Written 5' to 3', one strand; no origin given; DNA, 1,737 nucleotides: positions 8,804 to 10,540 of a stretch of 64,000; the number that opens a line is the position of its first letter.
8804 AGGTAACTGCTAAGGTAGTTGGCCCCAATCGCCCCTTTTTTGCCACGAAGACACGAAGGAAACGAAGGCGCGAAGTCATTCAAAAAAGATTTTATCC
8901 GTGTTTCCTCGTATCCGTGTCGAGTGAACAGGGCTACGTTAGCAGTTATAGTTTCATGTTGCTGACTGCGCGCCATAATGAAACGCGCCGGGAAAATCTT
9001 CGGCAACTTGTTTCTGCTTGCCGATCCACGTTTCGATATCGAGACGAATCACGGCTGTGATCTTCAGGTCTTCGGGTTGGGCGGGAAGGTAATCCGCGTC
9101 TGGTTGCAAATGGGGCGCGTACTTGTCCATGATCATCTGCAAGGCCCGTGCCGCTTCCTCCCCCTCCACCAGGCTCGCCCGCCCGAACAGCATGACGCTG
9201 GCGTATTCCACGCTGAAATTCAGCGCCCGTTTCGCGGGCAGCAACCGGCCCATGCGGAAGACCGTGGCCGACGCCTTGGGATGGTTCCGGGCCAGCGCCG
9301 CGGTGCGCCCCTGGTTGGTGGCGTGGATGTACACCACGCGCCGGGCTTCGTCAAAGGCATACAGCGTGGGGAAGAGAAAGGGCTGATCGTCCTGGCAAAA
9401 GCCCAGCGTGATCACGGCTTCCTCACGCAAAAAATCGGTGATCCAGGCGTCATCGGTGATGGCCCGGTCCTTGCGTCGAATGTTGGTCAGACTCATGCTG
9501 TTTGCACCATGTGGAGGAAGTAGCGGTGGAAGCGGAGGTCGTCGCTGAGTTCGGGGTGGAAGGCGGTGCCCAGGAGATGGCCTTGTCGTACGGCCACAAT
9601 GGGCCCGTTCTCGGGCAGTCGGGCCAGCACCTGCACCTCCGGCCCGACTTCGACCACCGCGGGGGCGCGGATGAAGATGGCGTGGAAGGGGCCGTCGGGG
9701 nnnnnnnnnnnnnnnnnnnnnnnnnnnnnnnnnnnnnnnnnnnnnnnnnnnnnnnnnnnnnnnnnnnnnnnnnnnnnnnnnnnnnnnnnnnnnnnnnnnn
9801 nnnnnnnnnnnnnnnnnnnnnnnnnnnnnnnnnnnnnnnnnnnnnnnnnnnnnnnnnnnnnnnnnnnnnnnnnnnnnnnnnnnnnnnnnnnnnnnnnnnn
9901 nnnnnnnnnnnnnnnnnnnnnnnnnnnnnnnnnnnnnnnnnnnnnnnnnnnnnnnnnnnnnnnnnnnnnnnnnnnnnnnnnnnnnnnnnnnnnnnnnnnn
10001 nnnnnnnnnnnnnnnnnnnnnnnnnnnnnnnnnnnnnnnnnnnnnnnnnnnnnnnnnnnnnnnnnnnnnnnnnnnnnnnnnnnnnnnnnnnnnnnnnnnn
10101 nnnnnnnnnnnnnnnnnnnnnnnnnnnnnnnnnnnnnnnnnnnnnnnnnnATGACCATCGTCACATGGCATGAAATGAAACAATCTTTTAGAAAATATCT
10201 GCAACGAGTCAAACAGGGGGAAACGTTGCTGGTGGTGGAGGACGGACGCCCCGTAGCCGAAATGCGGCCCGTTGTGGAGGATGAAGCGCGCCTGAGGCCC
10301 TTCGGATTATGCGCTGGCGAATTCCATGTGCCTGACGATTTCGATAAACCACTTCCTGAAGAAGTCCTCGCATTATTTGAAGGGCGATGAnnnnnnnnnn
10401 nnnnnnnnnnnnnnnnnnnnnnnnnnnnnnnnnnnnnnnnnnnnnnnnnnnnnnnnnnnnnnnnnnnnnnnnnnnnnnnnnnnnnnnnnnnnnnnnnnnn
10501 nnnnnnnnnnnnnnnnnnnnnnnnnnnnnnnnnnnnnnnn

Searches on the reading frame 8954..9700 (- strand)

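Call 33: search_protein_families(library=pfam, proteins=[window:8954-9700:-], max_evalue=0.001)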
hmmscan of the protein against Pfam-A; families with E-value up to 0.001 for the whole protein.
window:8954-9700:- (248 aa): 1 family
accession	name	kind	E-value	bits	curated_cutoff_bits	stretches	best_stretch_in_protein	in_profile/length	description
PF12900.13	Pyridox_ox_2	-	1e-24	87.5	27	1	86-228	4-139/140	Pyridoxamine 5'-phosphate oxidase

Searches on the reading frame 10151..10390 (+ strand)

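Call 33: search_protein_families(library=pfam, proteins=[window:10151-10390:+], max_evalue=0.001)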
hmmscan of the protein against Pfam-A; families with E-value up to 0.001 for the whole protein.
window:10151-10390:+ (79 aa): 1 family
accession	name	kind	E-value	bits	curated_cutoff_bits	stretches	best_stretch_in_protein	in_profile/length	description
PF02604.26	PhdYeFM_antitox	-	0.00015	21.9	29.8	1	1-41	1-42/74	Antitoxin Phd_YefM, type II toxin-antitoxin system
